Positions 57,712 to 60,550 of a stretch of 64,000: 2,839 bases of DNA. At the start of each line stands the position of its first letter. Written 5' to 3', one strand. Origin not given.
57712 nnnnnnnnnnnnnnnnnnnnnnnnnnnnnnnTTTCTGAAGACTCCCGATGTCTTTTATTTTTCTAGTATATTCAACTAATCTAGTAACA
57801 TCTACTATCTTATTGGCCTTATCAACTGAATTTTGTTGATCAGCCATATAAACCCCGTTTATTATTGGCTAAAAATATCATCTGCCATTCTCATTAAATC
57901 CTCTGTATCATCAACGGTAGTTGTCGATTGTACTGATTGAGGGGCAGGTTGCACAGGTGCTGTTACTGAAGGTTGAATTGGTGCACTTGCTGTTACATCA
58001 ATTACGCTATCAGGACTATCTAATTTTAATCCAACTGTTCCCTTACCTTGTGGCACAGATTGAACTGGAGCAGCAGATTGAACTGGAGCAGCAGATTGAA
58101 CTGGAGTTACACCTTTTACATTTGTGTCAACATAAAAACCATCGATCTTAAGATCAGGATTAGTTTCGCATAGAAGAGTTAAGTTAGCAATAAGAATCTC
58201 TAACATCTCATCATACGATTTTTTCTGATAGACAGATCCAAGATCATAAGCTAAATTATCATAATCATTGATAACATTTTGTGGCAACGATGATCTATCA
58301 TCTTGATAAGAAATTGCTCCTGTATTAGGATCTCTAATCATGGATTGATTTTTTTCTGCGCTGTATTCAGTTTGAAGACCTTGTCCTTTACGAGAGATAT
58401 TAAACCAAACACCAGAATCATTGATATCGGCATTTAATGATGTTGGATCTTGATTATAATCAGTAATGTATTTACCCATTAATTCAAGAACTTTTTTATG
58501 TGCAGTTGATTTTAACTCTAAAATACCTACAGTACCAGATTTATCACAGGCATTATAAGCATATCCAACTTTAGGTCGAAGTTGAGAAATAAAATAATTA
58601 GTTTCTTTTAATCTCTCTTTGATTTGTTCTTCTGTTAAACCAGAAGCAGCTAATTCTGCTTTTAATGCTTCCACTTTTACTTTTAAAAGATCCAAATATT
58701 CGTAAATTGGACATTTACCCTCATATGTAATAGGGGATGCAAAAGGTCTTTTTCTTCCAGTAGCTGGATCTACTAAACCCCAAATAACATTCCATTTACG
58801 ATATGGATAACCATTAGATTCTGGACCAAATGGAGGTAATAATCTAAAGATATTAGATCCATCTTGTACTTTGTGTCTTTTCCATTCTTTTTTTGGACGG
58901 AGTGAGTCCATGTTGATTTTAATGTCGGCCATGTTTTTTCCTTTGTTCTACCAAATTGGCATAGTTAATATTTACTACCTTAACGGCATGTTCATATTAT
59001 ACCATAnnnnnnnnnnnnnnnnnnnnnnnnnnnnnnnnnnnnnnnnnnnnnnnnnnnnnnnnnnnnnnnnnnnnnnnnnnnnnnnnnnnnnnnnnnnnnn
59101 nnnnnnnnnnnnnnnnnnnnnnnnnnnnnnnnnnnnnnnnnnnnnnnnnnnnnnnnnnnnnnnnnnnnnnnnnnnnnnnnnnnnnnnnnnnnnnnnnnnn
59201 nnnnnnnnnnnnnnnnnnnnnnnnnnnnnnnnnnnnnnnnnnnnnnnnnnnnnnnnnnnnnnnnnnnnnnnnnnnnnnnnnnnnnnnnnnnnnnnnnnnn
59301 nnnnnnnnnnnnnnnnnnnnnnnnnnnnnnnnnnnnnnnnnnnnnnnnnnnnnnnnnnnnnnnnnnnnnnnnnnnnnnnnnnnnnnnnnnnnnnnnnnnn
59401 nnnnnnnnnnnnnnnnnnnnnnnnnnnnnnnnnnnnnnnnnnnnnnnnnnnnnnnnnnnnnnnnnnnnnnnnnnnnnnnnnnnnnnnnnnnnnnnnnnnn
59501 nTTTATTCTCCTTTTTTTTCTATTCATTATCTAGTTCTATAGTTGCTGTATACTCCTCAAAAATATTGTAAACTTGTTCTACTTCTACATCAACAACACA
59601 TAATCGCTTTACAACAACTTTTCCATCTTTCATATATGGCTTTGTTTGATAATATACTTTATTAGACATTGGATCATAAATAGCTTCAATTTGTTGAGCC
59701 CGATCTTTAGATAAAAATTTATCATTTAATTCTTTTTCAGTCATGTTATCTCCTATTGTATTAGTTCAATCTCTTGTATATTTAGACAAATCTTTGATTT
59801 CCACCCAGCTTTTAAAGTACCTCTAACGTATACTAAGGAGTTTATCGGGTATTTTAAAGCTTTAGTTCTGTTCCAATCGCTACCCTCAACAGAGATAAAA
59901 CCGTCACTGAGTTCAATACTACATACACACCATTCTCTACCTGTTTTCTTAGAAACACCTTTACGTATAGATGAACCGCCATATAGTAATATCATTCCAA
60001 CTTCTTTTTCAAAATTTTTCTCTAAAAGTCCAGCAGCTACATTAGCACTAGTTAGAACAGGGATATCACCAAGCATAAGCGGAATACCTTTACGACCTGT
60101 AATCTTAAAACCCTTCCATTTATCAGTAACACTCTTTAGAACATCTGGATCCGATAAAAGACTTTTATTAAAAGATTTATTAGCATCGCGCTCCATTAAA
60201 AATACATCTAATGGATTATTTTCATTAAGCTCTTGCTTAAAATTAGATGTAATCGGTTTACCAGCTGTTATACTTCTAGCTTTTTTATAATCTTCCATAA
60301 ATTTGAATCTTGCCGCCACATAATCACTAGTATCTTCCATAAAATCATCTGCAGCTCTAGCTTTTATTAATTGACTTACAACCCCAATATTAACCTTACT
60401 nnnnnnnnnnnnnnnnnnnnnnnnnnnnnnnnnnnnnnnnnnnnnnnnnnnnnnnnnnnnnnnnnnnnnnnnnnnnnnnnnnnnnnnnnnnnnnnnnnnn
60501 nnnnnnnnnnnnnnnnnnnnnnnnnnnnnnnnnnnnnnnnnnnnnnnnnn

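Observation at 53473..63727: Mosaic replisome: PolC-type (DnaQ-PolIII-alpha) polymerase embedded in a T4-like recombination/replication gene set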

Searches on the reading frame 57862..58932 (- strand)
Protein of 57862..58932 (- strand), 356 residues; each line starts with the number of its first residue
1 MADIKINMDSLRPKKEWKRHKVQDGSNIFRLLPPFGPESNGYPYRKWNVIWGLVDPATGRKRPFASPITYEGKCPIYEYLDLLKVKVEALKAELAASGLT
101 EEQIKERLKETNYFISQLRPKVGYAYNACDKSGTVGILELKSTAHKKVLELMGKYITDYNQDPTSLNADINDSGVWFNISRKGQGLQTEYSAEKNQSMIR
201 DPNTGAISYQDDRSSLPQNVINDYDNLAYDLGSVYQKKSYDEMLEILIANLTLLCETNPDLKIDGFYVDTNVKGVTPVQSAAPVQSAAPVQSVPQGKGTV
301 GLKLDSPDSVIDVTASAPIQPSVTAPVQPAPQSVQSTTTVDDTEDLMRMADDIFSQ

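Call 4: search_protein_families(library=pfam, proteins=[window:57862-58932:-], max_evalue=0.01)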
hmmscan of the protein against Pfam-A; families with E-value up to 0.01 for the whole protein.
window:57862-58932:- (356 aa): 0 families

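Call 5: search_protein_families(library=phrogs, proteins=[window:57862-58932:-], max_evalue=0.001)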
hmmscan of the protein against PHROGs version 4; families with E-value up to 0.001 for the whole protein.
window:57862-58932:- (356 aa): 1 family
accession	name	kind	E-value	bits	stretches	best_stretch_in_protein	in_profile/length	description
phrog_1192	-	DNA, RNA and nucleotide metabolism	3e-08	34.5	1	17-247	28-229/326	single strand DNA binding protein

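Call 26: search_protein_families(library=pfam, proteins=[window:57862-58932:-], max_evalue=1)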
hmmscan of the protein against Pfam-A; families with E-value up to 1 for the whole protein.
window:57862-58932:- (356 aa): 1 family
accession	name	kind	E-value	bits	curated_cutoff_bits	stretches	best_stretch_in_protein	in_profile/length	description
PF06131.16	DUF963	-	0.92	9.4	21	1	275-292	16-33/36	Schizosaccharomyces pombe repeat of unknown function (DUF963)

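Call 70: find_homologous_proteins(query=window:57862-58932:-, max_evalue=0.00001)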
Query window:57862-58932:- (356 aa): 713 proteins with E <= 0.00001 among 6936 candidates; the best 120 are listed.
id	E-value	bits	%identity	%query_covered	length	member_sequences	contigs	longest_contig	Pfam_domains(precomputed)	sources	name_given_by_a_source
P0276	3.8e-171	587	73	100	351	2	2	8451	-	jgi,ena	-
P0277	6.7e-167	573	73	100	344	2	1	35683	-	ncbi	-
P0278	1.1e-142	493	61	100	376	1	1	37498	-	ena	-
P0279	4.2e-123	429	58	100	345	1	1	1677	-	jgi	jgi:hypothetical protein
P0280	3.7e-120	419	58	100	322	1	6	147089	-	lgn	-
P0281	7.6e-118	412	54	100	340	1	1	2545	-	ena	-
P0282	2.0e-116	407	57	100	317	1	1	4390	-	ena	-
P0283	2.0e-115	404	63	80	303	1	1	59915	-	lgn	-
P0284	5.0e-115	402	54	100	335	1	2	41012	-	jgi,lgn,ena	-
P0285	1.1e-114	401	57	100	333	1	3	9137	-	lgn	-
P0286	3.1e-114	400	50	100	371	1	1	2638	-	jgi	jgi:hypothetical protein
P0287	4.8e-113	396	55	100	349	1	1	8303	-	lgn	-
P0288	9.9e-113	395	54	100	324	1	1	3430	-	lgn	-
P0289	1.1e-112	395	53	100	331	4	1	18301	-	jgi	jgi:hypothetical protein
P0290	1.2e-112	395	56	100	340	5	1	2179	-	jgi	jgi:hypothetical protein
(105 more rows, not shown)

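Call 78: predict_structure(alignment_id=A2)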
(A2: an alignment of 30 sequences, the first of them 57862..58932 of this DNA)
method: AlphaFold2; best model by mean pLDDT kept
length: 356 residues; sequences in the alignment: 30
mean_pLDDT: 78.9   pTM: 0.70
mean pLDDT of the five models: 78.9, 78.3, 77.1, 75.9, 75.9
residues with pLDDT >= 90: 185; 70-90: 79; 50-70: 32; < 50: 60
segments of 3 or more residues with pLDDT < 50: 272-297, 314-343
pLDDT, mean of each block of 10 residues (from residue 1): 54 73 94 89 93 90 91 93 94 95 94 90 95 95 94 91 88 91 85 91 87 91 92 92 94 91 82 41 37 43 79 44 36 32 53 58
secondary structure, 60 per line:
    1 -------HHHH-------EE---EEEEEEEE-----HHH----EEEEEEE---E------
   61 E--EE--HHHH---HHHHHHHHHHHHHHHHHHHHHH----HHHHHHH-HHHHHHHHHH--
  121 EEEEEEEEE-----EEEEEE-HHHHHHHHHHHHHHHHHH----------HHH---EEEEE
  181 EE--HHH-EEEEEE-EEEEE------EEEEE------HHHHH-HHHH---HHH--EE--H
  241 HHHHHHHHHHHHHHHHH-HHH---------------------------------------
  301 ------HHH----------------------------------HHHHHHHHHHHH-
elements in order: H8-11 E24-31 E44-50 H68-71 H75-96 H101-107 H109-118 E121-129 E135-140 H142-159 E176-182 E189-194 E196-200 E207-211 H218-222 H224-227 H240-257 H344-355

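Call 82: fold_search(model_id=the predicted structure, library=pdb)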
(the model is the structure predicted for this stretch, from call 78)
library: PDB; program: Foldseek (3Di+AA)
matches with E <= 10: 316; with E <= 0.001: 5
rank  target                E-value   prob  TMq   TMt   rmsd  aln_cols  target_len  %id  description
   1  2a1k_B                2.5e-06  1.00  0.34  0.53   7.4       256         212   16  RB69 single-stranded DNA binding protein core domain (released 2006-05-09)
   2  2a1k_A                5.5e-06  1.00  0.37  0.56   7.3       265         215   16  RB69 single-stranded DNA binding protein core domain (released 2006-05-09)
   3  1gpc                  1.1e-05  1.00  0.35  0.54   7.2       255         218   16  CORE GP32, DNA-BINDING PROTEIN (released 1995-10-15)
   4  8gme_A                1.0e-04  1.00  0.34  0.45   8.4       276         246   16  Crystal structure of the gp32-Dda-dT17 complex (released 2023-06-28)
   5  2atq_B                5.5e-04  1.00  0.31  0.47   8.8       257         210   16  RB69 single-stranded DNA binding protein-DNA polymerase fusion (released 2006-05-09)
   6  8c5y_D                6.9e-02  0.09  0.10  0.16  17.6       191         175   11  RPA tetrameric supercomplex from Pyrococcus abyssi (released 2023-05-03)
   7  8aaj_A                1.3e-01  0.07  0.10  0.10  17.2       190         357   12  Crystal structure of the Pyrococcus abyssi RPA (apo form) (released 2023-05-03)
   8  1vf7_H                1.8e-01  0.05  0.10  0.13  19.8       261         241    9  Crystal structure of the membrane fusion protein, MexA of the multidrug transporter (released 2004-05-25)
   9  8oej_D                2.3e-01  0.06  0.10  0.11  17.9       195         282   12  Extended RPA-DNA nucleoprotein filament (released 2023-05-10)
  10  8oej_A                2.7e-01  0.05  0.09  0.11  17.3       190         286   12  Extended RPA-DNA nucleoprotein filament (released 2023-05-10)
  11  8aas_A                3.7e-01  0.05  0.10  0.16  17.3       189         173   12  Crystal structure of the Pyrococcus abyssi RPA trimerization core bound to poly-dT20 ssDNA (released 2023-05-03)
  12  1vf7_C                3.9e-01  0.03  0.10  0.13  20.1       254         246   11  Crystal structure of the membrane fusion protein, MexA of the multidrug transporter (released 2004-05-25)
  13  1vf7_F                4.2e-01  0.03  0.09  0.12  18.8       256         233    9  Crystal structure of the membrane fusion protein, MexA of the multidrug transporter (released 2004-05-25)
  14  9teh_I                5.6e-01  0.06  0.12  0.19  16.4       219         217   10  PhiC31 excisive synapse; attL x attL with an integraseS12A-RDF protein fusion (released 2026-02-11)
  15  6iok_J                5.6e-01  0.04  0.10  0.10  18.4       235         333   11  Cryo-EM structure of multidrug efflux pump MexAB-OprM (0 degree state) (released 2019-04-03)
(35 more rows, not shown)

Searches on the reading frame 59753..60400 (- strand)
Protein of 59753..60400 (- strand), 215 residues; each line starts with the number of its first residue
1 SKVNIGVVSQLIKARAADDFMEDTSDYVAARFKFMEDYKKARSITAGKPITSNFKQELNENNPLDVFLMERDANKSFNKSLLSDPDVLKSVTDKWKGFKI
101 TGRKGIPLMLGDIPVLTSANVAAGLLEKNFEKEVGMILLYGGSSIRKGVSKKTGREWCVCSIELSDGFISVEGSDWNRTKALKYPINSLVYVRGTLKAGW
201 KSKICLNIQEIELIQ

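Call 55: search_protein_families(library=pfam, proteins=[window:59753-60400:-], max_evalue=0.1)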
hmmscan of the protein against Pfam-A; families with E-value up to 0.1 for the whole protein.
window:59753-60400:- (215 aa): 0 families
